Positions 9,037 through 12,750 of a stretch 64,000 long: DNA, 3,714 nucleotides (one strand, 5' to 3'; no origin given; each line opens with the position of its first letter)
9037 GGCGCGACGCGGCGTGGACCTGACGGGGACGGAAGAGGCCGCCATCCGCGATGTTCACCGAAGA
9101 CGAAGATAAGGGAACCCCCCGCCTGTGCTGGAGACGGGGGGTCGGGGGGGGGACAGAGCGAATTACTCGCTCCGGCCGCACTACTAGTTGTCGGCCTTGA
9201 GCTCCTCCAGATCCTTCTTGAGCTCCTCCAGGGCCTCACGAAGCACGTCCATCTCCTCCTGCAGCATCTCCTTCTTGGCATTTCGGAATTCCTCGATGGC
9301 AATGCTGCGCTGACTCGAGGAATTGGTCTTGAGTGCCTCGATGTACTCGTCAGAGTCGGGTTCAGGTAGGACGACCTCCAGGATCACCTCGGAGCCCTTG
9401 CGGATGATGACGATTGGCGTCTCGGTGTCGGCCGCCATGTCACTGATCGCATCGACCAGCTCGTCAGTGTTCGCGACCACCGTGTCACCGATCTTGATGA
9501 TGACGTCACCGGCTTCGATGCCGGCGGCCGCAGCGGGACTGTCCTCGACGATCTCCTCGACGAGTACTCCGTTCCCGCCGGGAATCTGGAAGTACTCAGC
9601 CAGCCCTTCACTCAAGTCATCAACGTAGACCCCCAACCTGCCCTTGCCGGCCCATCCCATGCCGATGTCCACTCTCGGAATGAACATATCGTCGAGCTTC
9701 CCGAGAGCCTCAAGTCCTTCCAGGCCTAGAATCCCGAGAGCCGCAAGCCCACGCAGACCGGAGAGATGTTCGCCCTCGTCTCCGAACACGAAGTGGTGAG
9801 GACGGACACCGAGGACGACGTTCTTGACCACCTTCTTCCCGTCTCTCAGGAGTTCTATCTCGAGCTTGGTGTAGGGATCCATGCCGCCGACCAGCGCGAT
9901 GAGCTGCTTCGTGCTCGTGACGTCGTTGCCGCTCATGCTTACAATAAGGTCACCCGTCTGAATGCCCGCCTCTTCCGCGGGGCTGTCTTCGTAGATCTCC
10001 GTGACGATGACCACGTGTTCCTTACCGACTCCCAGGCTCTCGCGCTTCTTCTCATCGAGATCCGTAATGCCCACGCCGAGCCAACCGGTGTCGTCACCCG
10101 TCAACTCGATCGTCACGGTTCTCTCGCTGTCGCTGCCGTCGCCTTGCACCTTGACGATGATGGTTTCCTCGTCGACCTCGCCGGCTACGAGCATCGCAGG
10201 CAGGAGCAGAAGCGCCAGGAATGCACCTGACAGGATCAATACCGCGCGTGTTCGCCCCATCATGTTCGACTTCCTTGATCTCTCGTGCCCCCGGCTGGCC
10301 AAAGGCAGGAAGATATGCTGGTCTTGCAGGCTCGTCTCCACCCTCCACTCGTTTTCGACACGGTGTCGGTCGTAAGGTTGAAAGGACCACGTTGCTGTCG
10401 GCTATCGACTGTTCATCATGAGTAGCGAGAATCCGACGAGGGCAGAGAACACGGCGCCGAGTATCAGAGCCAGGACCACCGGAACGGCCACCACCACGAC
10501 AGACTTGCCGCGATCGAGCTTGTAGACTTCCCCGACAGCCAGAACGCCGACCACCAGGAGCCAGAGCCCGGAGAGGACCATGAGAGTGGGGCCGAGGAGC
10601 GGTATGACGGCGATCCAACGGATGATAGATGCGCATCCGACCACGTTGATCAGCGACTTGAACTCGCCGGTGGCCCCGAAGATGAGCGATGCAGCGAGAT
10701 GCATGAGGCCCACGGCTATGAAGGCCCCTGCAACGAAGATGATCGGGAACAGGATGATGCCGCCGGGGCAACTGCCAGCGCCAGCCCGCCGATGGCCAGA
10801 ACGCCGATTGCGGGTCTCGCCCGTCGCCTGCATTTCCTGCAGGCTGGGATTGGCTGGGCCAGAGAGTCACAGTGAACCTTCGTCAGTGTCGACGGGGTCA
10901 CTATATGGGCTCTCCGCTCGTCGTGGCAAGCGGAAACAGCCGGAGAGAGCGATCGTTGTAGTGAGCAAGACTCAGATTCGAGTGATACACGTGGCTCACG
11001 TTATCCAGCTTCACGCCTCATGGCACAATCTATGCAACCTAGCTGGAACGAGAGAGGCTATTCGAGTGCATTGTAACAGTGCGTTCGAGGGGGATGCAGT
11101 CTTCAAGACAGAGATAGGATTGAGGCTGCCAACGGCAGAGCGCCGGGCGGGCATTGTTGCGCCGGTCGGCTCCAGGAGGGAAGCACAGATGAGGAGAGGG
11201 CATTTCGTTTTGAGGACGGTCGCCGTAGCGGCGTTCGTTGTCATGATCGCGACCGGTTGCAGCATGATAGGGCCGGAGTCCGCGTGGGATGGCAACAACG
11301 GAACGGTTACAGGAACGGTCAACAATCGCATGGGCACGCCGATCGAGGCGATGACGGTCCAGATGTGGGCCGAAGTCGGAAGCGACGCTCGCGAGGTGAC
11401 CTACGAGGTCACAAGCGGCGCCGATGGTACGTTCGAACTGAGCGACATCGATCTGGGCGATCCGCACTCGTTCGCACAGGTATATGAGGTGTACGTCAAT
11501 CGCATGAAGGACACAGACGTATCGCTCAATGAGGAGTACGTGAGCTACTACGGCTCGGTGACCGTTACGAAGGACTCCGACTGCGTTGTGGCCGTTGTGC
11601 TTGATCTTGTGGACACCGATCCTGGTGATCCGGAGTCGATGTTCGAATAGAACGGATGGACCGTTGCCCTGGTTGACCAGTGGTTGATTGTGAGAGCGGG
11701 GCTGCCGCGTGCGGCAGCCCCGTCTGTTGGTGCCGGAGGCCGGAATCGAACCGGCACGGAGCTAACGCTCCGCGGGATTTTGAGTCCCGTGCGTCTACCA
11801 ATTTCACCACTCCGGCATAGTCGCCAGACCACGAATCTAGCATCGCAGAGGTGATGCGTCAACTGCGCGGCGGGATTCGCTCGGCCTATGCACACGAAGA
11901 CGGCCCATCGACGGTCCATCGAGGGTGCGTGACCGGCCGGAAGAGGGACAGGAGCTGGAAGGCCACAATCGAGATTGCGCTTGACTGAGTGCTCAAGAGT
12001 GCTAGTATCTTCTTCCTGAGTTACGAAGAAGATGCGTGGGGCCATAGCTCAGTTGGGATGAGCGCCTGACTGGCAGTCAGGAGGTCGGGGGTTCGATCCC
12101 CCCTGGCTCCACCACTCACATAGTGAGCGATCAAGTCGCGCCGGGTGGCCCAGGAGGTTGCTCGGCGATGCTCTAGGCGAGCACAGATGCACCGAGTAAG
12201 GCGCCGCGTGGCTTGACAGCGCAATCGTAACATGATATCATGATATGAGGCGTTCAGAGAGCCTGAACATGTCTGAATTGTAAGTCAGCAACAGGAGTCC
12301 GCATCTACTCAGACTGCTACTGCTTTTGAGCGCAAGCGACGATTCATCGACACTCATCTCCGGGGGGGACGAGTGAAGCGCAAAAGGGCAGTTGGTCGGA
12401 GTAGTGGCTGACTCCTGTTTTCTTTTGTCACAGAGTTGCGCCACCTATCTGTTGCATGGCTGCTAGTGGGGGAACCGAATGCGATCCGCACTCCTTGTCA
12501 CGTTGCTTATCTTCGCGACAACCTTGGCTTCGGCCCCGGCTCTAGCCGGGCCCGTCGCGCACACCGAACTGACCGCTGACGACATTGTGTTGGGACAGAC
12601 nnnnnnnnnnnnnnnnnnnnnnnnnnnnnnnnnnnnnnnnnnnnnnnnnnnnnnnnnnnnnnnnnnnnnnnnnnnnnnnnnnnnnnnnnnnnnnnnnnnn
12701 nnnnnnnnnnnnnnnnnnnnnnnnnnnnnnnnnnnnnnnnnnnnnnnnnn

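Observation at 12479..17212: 1577-aa gingipain-like C25 peptidase fused to an FN3 domain, an 8-bladed FG-GAP propeller and a T9SS sorting signal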

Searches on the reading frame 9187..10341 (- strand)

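Call 7: search_protein_families(library=pfam, proteins=[window:9187-10341:-], max_evalue=0.001)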
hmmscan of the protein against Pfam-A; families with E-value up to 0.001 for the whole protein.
window:9187-10341:- (385 aa): 5 families
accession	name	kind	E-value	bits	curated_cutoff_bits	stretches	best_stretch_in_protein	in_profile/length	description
PF13180.12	PDZ_2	-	1.1e-26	93.3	27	2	234-323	1-78/80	PDZ domain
PF17820.7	PDZ_6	-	2.8e-21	75.4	27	2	261-314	2-54/54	PDZ domain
PF00595.29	PDZ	-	1.2e-16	61.3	23.2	2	232-299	8-69/81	PDZ domain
PF04495.20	GRASP55_65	-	1.1e-07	32.6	27.7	0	106-176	40-110/138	GRASP55/65 PDZ-like domain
PF14685.13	PDZ_Tricorn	-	0.00052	20.4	25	0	118-166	29-78/88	Tricorn protease PDZ domain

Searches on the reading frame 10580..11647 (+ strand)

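Call 7: search_protein_families(library=pfam, proteins=[window:10580-11647:+], max_evalue=0.001)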
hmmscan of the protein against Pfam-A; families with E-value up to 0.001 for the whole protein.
window:10580-11647:+ (356 aa): 1 family
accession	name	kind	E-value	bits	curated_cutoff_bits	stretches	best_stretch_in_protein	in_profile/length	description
PF13620.12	CarboxypepD_reg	-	0.00044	21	32.3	0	242-293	1-48/82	Carboxypeptidase regulatory-like domain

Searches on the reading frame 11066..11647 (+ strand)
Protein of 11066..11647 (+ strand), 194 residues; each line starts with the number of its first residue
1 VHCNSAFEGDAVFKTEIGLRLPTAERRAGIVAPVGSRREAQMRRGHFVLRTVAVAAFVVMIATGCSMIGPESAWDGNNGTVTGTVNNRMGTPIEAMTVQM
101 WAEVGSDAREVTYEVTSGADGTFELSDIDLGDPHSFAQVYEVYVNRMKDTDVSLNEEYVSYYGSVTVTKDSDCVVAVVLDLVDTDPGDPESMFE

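Call 39: search_protein_families(library=pfam, proteins=[window:11066-11647:+], max_evalue=0.01)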
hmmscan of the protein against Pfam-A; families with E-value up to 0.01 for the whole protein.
window:11066-11647:+ (194 aa): 1 family
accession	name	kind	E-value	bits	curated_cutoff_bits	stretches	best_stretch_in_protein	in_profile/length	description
PF13620.12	CarboxypepD_reg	-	0.00027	21.7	32.3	1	80-131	1-48/82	Carboxypeptidase regulatory-like domain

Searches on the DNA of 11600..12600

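Call 47: search_rna_families(source=window, start=11600, end=12600, threshold=evalue, max_evalue=1)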
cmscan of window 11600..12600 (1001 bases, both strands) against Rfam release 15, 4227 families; matches with E-value up to 1: 4.
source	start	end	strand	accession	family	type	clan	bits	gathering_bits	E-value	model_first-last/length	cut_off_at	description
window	12038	12111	+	RF00005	tRNA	Gene; tRNA;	CL00001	64.7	29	1.4e-13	1-71/71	no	tRNA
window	11731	11816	-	RF00005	tRNA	Gene; tRNA;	CL00001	55.1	29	6.2e-11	1-71/71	no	tRNA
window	12038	12112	-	RF04354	Plastid-ycf2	Cis-reg;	-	30.1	65.7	0.00052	1-75/75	no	Plastid-ycf2 5UTR RNA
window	12038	12110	+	RF01684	mascRNA-menRNA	Gene;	-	18.2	42.5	0.96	1-56/56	no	MALAT1-associated small cytoplasmic RNA/MEN beta RNA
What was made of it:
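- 12243..12431 (+): Conserved structured 5' leader, or a separate small RNA. It is a long imperfect hairpin (about 12291-12417) followed by the U-run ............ There is no Rfam match (call 47).
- Tried and rejected: An Rfam search of the upstream region found only the two tRNAs (call 47).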
